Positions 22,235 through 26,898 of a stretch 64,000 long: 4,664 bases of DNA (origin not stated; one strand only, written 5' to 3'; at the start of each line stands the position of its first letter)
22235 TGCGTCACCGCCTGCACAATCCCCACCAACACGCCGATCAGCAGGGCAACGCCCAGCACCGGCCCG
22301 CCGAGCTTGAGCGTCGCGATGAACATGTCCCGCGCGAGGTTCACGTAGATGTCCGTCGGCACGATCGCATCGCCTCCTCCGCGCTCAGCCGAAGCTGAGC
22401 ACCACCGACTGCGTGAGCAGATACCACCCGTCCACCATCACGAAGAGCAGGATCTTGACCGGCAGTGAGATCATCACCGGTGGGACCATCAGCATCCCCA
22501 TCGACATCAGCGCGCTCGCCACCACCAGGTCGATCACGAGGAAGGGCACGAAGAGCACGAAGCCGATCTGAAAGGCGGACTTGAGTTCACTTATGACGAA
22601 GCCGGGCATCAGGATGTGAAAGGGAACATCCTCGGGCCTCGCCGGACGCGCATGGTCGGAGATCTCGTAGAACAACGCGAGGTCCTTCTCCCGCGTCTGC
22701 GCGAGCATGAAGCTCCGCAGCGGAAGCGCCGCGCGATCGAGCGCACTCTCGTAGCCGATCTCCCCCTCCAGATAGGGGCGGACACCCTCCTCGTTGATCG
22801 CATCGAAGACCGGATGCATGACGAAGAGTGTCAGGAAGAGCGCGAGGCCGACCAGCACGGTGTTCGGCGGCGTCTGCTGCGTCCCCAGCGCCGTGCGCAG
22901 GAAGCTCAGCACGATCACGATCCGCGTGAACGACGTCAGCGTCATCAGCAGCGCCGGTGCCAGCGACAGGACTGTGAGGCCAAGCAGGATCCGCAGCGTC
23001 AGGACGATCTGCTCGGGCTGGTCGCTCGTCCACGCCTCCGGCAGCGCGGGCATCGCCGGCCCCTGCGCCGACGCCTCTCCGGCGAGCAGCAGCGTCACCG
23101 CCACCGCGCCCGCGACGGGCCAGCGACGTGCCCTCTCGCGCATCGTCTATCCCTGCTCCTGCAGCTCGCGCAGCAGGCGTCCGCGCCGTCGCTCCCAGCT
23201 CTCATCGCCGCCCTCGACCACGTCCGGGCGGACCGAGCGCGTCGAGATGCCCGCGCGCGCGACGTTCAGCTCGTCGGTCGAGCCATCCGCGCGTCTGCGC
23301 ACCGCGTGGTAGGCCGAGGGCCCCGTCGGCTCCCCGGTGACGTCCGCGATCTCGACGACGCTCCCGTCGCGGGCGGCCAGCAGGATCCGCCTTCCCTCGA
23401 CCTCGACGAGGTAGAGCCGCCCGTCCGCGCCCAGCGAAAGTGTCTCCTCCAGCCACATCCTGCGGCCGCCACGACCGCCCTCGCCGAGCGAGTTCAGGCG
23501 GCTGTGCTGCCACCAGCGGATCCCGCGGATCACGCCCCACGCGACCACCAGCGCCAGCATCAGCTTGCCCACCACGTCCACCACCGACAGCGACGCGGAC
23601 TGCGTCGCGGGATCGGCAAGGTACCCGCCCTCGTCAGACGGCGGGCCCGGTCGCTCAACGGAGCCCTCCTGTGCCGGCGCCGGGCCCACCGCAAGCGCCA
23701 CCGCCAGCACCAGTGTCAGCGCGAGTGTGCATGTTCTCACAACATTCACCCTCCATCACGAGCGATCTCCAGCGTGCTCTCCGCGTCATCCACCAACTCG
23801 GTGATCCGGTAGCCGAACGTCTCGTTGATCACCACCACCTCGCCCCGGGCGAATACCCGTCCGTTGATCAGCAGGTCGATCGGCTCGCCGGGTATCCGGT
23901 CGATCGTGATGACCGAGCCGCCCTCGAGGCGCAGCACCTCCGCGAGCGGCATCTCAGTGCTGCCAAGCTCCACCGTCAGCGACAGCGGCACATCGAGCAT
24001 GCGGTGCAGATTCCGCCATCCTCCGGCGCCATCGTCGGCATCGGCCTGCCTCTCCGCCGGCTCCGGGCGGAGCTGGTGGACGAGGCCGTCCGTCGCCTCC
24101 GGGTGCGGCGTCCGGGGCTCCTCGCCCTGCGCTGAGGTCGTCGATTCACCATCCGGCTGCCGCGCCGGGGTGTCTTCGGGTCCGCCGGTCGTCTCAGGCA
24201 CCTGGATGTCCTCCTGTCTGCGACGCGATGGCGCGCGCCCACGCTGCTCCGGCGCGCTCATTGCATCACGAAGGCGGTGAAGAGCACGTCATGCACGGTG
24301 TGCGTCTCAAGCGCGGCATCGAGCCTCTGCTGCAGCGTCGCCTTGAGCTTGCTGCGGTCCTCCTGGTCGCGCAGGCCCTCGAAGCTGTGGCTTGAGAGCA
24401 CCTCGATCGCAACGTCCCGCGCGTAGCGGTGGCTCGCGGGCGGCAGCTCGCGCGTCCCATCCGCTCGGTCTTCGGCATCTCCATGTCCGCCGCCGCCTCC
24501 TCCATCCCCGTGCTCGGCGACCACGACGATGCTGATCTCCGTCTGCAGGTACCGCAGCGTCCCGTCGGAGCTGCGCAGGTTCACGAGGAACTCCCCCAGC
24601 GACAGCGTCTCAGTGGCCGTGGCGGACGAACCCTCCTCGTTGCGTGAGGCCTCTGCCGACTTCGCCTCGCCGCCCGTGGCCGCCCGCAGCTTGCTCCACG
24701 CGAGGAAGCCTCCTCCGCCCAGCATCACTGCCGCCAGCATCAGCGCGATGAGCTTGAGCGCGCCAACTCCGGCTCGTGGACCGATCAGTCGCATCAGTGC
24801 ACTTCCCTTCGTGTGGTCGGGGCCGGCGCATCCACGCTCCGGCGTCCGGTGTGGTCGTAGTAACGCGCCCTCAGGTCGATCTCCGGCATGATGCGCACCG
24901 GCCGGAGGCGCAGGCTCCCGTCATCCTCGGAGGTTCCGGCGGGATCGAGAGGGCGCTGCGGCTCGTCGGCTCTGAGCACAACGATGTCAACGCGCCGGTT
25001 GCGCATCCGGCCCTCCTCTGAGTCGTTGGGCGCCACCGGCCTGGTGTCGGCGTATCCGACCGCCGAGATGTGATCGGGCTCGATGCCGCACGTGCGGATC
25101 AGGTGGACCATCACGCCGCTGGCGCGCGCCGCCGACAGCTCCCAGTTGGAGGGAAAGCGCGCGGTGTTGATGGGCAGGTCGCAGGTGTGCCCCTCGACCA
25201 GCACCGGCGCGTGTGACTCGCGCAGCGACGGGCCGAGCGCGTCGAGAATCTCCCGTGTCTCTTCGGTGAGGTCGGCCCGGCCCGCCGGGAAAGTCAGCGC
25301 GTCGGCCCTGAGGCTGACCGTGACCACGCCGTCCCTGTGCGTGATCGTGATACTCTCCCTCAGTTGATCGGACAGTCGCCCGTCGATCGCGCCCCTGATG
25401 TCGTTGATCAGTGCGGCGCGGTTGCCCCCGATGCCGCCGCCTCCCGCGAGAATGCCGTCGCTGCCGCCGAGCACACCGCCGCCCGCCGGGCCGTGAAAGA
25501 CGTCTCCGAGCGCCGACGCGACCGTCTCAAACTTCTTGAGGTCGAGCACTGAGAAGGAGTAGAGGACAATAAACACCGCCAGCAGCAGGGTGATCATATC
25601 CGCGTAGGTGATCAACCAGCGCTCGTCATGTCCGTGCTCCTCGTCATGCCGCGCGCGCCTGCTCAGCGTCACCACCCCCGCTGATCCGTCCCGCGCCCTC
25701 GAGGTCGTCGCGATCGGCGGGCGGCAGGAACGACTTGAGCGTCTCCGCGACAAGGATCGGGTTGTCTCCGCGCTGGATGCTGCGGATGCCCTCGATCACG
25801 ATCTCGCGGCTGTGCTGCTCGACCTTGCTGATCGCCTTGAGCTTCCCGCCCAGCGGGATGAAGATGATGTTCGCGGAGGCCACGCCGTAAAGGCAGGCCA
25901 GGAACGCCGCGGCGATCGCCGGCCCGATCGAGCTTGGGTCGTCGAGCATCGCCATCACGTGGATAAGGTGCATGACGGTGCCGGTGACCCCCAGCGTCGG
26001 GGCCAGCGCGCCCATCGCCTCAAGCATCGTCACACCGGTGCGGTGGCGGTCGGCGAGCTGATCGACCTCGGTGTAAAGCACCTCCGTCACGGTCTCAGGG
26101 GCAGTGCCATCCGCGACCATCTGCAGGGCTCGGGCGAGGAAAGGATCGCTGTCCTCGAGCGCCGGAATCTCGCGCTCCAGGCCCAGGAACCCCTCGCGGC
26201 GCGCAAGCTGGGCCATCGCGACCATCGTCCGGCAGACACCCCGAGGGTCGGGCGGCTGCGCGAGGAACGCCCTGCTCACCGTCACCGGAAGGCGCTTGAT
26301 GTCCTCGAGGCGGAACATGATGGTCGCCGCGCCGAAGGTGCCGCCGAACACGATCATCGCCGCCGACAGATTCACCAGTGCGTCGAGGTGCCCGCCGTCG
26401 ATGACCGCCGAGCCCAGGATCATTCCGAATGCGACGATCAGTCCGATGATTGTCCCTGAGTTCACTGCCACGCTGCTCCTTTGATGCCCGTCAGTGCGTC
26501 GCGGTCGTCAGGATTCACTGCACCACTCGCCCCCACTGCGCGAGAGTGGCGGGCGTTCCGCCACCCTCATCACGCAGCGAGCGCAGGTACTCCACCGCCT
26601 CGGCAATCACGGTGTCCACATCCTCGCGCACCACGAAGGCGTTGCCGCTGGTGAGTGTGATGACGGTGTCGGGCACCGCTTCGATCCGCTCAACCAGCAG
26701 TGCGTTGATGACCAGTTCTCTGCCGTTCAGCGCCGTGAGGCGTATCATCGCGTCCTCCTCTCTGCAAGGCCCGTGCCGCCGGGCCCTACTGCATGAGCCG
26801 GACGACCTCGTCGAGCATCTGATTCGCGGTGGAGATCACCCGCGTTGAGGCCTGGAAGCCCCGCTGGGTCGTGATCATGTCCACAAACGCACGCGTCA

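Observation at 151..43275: Five sigma54 promoter motifs squeezed directly behind stop codons or a terminator, leaving no intergenic room for enhancers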

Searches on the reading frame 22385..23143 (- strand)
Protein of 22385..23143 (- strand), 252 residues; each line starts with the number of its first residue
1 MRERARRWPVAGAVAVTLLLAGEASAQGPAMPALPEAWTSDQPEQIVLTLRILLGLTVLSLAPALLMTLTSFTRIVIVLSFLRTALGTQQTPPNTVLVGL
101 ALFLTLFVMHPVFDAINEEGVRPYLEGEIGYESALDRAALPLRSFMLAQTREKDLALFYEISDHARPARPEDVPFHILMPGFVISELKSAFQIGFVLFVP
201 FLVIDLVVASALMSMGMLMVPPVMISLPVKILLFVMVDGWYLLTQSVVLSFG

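Call 8: search_protein_families(library=ncbifam, proteins=[window:22385-23143:-])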
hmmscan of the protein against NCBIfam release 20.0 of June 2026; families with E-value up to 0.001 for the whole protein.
window:22385-23143:- (252 aa): 4 families
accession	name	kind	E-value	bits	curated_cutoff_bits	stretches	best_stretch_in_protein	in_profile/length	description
TIGR01103.1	fliP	equivalog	2.5e-84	281.9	217.45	1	56-251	2-197/197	flagellar type III secretion system pore protein FliP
NF009438.0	PRK12797.1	subfamily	1.5e-60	204.7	179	1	49-251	8-216/217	EscR/YscR/HrcR family type III secretion system export apparatus protein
TIGR01102.1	yscR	equivalog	7.5e-54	182.6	208.6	1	56-245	5-200/202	type III secretion system export apparatus subunit SctR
NF009437.0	PRK12796.1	equivalog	3.7e-40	137.9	263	1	54-250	10-216/223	EscR/YscR/HrcR family type III secretion system export apparatus protein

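Call 36: find_related_loci(query=window:22385-23143:-, collection=metagenome_contigs, flank=10000)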
Query window:22385-23143:- (252 aa) in metagenome_contigs; peptide patterns used: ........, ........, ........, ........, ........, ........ (x = any residue, [..] = any of these).
600 stretches matched a pattern (row limit reached: there are more); 481 encode a relative of the query (tblastn E <= 1e-3); the best 80 are kept; 80 distinct loci.
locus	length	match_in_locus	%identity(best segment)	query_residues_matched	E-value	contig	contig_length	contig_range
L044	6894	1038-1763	77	10-251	2e-116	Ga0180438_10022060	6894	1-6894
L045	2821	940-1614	84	27-251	6e-117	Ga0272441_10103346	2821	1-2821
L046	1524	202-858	83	27-251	2e-117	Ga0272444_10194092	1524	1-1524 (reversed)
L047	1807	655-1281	64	44-252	5e-93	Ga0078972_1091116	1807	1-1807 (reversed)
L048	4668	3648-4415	56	1-251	4e-88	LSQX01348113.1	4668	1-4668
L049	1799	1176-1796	75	45-251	1e-91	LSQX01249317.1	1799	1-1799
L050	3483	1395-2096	58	19-251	6e-88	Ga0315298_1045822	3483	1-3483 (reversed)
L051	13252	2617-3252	63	40-251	9e-87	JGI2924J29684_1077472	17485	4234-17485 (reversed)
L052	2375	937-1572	62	40-251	2e-87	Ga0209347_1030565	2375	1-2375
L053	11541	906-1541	60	40-251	1e-84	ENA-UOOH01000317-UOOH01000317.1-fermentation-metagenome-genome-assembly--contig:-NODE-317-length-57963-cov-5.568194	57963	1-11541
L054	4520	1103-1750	59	36-251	8e-84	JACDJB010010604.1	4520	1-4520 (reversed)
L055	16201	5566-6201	64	40-251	8e-84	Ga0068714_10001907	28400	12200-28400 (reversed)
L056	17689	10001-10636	64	40-251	8e-84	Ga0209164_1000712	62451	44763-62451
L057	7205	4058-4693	61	40-251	1e-83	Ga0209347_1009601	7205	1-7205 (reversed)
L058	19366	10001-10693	60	20-251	5e-83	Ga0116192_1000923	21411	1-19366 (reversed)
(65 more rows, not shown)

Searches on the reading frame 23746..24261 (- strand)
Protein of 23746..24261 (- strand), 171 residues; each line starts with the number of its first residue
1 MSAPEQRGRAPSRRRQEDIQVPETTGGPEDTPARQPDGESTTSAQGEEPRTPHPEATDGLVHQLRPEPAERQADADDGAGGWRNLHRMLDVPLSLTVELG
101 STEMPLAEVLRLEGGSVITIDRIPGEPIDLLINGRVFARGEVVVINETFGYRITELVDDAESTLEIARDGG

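Call 8: search_protein_families(library=ncbifam, proteins=[window:23746-24261:-])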
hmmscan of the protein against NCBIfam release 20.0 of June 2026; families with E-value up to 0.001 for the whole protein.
window:23746-24261:- (171 aa): 9 families
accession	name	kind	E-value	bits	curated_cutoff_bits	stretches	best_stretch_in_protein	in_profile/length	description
NF005995.1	PRK08119.1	equivalog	3e-28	99.3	218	1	39-161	257-374/376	flagellar motor switch phosphatase FliY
TIGR02480.1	fliN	equivalog_domain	2.6e-26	91.3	84.05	1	85-159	2-76/77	flagellar motor switch protein FliN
NF006273.1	PRK08433.1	equivalog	7.8e-18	64.6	114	1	82-160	12-90/100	flagellar motor switch protein FliN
TIGR02551.1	SpaO_YscQ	equivalog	9e-18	65.2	100.8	1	47-156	227-300/300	type III secretion system cytoplasmic ring protein SctQ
NF006272.1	PRK08432.1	equivalog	1.7e-15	57.3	219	1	78-156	185-263/274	flagellar motor switch protein FliY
NF005275.1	PRK06782.1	equivalog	6.6e-15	54.8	681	1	57-157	426-516/516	flagellar motor switch protein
NF005276.0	PRK06788.1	equivalog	2.2e-08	34.2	98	1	85-160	28-103/119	flagellar motor switch protein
TIGR01397.1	fliM_switch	equivalog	5.7e-07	29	219.6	1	86-155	248-317/320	flagellar motor switch protein FliM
NF004605.0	PRK05933.1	equivalog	0.0001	21.4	536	1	95-155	310-371/372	type III secretion system protein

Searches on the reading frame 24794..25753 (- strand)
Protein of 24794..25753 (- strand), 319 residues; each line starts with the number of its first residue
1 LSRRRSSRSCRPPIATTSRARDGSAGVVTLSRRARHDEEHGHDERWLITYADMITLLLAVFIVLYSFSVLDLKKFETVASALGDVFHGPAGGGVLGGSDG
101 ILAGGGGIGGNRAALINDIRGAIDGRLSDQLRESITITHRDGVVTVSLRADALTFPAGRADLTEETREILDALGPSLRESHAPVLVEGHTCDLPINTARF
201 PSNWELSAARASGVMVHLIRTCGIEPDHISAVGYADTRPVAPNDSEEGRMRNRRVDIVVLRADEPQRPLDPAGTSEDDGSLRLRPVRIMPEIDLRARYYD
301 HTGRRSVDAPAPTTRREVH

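Call 8: search_protein_families(library=ncbifam, proteins=[window:24794-25753:-])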
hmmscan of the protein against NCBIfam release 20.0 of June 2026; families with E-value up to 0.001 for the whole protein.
window:24794-25753:- (319 aa): 32 families (the best 25 are shown)
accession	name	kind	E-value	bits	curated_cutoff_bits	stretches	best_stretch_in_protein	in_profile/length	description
NF006541.1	PRK09038.1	equivalog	9e-60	202.4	283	2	119-262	109-251/253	flagellar motor protein MotD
NF006508.0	PRK08944.1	subfamily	3.3e-44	151.4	259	2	126-264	154-292/304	MotB family protein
NF005382.1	PRK06925.1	equivalog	1.3e-42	146.6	264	2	129-259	94-223/225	flagellar motor protein MotS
NF005831.1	PRK07734.1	equivalog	3.1e-42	145.1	301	2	130-260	119-249/250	flagellar motor protein MotB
NF005195.1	PRK06667.1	equivalog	6.7e-34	117.7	300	2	135-261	107-237/241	flagellar motor protein MotB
NF005236.0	PRK06742.1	equivalog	2.9e-31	108.7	312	1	138-259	103-223/225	flagellar motor protein MotS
NF005444.0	PRK07033.1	equivalog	1.2e-29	103.6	520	1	144-265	308-427/438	DotU family type VI secretion system protein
TIGR03350.1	type_VI_ompA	equivalog_domain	8.8e-29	100.2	139.8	1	133-259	13-137/137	type VI secretion system protein TssL, long form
NF004651.0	PRK05996.1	equivalog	1.3e-21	77.5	342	2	117-260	279-420/424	MotB family protein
NF006548.1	PRK09041.1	equivalog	1.7e-21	76.7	277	2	154-263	169-277/287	flagellar motor protein MotB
NF053611.1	YiaD_Gzip_OmpA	equivalog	6.3e-21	75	175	1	87-259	35-206/206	YiaD family glycine zipper/OmpA-like lipoprotein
NF006543.0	PRK09039.1-2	equivalog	7.7e-21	75.3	305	1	152-257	233-345/350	peptidoglycan -binding protein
NF005999.0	PRK08126.1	subfamily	2e-20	73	571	1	136-260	309-431/432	hypothetical protein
NF006285.1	PRK08457.1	equivalog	2.3e-19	70.2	250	2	181-263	155-233/253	flagellar motor protein MotB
NF006542.0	PRK09039.1-1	equivalog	2.2e-18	66.6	388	1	184-257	548-622/627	peptidoglycan -binding protein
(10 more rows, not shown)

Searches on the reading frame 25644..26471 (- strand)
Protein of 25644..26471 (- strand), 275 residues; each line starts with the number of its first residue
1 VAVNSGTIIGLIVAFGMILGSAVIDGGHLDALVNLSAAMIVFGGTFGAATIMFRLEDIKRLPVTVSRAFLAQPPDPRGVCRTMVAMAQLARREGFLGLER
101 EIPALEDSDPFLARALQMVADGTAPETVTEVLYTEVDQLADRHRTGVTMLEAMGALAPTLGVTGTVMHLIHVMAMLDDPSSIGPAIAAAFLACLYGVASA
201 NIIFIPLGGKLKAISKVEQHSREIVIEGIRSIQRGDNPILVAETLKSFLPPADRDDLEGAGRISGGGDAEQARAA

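Call 8: search_protein_families(library=ncbifam, proteins=[window:25644-26471:-])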
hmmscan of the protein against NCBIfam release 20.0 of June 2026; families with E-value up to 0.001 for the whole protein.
window:25644-26471:- (275 aa): 7 families
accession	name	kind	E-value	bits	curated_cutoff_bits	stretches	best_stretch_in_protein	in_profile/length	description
NF006583.0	PRK09109.1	equivalog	8.1e-65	218.4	237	1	7-249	5-245/246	flagellar motor protein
NF005997.1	PRK08124.1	equivalog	9.4e-62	208.3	340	1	6-258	4-255/259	flagellar motor stator protein MotA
NF006527.0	PRK08990.1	equivalog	2.5e-55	187.6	341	1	6-254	4-247/254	flagellar motor protein PomA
NF005383.1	PRK06926.1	equivalog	1.3e-51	175.2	394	1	7-255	8-256/271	flagellar motor protein MotP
NF006284.1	PRK08456.1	equivalog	3.4e-38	131.2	380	1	6-253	4-249/252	flagellar motor stator protein MotA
NF005237.0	PRK06743.1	equivalog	2.4e-28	99.2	373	1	8-240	23-256/277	flagellar motor protein MotP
TIGR03818.1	MotA1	equivalog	2.3e-24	86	303.8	2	113-254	127-270/282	flagellar motor stator protein MotA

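Call 37: find_homologous_proteins(query=window:25644-26471:-, max_evalue=1e-90)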
Query window:25644-26471:- (275 aa): 42 proteins with E <= 1e-90 among 8000 candidates.
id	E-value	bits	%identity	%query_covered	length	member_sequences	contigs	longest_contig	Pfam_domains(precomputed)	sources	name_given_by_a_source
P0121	2.0e-155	534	92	99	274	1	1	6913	PF01618.22,PF20560.4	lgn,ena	-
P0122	3.0e-154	530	91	99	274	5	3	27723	PF01618.22,PF20560.4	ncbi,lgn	ncbi:MAG: motility protein A [Armatimonadota bacterium]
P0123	7.9e-146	502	86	99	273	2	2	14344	PF01618.22,PF20560.4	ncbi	ncbi:MAG: motility protein A [Armatimonadota bacterium]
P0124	2.0e-143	494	84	99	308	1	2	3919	PF01618.22,PF20560.4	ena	-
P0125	3.2e-142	490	84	99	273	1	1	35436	PF01618.22,PF20560.4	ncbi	-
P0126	4.5e-142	490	84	99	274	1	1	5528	PF01618.22,PF20560.4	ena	-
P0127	1.7e-140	485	84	99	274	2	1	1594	PF01618.22,PF20560.4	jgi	jgi:chemotaxis protein MotA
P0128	6.9e-140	483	82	99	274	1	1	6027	PF01618.22,PF20560.4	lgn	-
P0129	1.2e-133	462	80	93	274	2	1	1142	PF01618.22,PF20560.4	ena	-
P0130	4.9e-133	460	78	99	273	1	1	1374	PF01618.22,PF20560.4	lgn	-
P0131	3.4e-131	454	78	99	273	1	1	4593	PF01618.22,PF20560.4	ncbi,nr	ncbi:MAG: motility protein A [Armatimonadia bacterium]|nr:motility protein A [Armatimonadia bacteriu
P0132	1.7e-124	432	75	99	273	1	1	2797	PF01618.22,PF20560.4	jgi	jgi:chemotaxis protein MotA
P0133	3.5e-114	399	68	99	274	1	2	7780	PF01618.22,PF20560.4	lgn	-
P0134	3.6e-112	392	67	99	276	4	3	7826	PF01618.22,PF20560.4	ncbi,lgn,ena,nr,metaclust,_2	ncbi:MAG: motility protein A [candidate division WS1 bacterium]|nr:motility protein A [candidate div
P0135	9.8e-111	387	68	99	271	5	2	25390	PF01618.22,PF20560.4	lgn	-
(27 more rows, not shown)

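Call 38: find_encoding_contigs(protein=P0123, flank=10000, max_places=3)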
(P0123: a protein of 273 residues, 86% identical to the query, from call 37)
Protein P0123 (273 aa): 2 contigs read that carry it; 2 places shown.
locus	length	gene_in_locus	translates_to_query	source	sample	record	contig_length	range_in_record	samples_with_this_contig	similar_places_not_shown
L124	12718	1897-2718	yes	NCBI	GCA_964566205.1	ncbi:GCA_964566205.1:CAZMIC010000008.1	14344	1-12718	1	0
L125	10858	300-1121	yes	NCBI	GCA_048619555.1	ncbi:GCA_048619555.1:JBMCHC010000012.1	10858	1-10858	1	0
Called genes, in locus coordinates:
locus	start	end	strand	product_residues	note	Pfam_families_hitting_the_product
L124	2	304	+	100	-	?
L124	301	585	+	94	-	PF00460:Flg_bb_rod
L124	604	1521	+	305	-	PF07559:FlgE_D2, PF06429:Flg_bbr_C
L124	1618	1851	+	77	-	PF06289:FlbD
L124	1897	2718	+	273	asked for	PF20560:MotA_N, PF01618:MotA_ExbB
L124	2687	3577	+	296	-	PF13677:MotB_plug, PF00691:OmpA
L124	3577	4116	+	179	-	PF03748:FliL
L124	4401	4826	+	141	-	PF01052:FliMN_C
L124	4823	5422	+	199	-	PF04347:FliO (weak)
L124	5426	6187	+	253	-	PF00813:FliP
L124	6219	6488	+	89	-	PF01313:Bac_export_3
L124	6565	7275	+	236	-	PF08281:Sigma70_r4_2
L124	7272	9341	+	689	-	PF00771:FHIPEP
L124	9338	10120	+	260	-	PF01311:Bac_export_1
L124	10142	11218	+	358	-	PF01312:Bac_export_2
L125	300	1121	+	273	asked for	PF20560:MotA_N, PF01618:MotA_ExbB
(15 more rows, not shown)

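Call 39: find_encoding_contigs(protein=P0125, flank=10000, max_places=2)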
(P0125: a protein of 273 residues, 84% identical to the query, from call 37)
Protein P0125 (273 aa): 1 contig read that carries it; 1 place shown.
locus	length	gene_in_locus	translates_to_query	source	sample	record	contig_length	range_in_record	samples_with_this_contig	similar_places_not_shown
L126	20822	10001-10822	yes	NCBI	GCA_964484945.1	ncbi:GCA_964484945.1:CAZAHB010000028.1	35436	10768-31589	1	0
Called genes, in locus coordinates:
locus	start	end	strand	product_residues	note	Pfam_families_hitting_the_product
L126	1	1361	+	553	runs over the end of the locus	PF01514:YscJ_FliF, PF08345:YscJ_FliF_C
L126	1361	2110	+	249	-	PF02108:FliH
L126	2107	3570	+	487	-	PF02874:ATP-synt_ab_N, PF00006:ATP-synt_ab, PF18269:T3SS_ATPase_C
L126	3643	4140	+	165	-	PF02050:FliJ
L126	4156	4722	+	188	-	PF01464:SLT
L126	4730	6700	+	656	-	PF02120:Flg_hook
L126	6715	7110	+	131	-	PF03963:FlgD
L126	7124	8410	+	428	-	PF02518:HATPase_c, PF13581:HATPase_c_2 (weak)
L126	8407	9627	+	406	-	PF00460:Flg_bb_rod, PF22692:LlgE_F_G_D1, PF07559:FlgE_D2, PF06429:Flg_bbr_C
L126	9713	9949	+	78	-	PF06289:FlbD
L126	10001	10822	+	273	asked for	PF20560:MotA_N, PF01618:MotA_ExbB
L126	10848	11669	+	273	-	PF13677:MotB_plug, PF00691:OmpA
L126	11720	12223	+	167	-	PF03748:FliL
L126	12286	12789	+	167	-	PF01052:FliMN_C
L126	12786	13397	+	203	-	PF04347:FliO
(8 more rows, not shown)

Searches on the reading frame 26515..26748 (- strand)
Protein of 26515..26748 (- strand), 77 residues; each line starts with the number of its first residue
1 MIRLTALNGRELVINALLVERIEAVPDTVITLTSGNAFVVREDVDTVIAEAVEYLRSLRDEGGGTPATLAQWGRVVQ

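Call 22: search_protein_families(library=pfam, proteins=[window:26515-26748:-])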
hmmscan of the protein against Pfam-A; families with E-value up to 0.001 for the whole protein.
window:26515-26748:- (77 aa): 1 family
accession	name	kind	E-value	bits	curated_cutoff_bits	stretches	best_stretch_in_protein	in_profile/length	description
PF06289.16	FlbD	-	1.4e-23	82.7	24.7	1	1-57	1-57/59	Flagellar and Swarming motility proteins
